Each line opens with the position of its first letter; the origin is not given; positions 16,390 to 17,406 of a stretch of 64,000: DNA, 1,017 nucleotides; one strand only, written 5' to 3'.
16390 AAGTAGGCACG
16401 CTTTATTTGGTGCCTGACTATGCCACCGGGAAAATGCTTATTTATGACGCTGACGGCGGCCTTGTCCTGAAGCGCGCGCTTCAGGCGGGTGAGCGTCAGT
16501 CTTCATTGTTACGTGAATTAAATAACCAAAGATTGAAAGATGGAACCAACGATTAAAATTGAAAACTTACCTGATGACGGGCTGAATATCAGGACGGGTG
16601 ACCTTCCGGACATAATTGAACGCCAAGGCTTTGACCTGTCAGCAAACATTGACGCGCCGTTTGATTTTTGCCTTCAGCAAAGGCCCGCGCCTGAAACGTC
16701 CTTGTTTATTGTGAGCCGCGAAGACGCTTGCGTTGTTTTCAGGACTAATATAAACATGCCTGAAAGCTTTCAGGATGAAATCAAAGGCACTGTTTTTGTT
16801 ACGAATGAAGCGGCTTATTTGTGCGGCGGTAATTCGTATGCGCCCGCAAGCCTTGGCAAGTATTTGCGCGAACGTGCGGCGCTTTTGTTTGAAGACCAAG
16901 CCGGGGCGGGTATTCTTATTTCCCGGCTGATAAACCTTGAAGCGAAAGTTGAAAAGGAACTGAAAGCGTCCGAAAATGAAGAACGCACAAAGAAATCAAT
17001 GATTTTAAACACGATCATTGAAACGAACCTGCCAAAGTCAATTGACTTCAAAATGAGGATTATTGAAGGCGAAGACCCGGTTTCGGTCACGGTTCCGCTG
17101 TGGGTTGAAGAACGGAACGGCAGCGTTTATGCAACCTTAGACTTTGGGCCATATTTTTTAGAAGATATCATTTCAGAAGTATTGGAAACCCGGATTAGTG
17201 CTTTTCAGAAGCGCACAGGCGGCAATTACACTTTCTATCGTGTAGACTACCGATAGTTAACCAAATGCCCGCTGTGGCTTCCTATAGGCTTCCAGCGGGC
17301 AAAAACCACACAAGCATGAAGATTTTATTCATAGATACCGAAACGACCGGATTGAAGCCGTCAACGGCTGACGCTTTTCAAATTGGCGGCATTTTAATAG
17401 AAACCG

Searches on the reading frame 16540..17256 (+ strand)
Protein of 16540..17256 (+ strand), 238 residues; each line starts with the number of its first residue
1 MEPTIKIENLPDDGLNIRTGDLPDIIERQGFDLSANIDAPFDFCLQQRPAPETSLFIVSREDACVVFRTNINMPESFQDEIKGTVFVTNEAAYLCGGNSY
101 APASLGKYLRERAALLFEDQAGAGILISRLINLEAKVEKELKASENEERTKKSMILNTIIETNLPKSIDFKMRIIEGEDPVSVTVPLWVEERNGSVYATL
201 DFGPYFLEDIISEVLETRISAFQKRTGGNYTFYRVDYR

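Call 57: search_protein_families(library=phrogs, proteins=[window:16540-17256:+], max_evalue=0.001)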
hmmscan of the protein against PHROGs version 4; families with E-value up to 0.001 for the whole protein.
window:16540-17256:+ (238 aa): 1 family
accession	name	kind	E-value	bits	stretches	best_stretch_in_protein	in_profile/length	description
phrog_11501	-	unknown function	1.3e-17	64.9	1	13-200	21-213/249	-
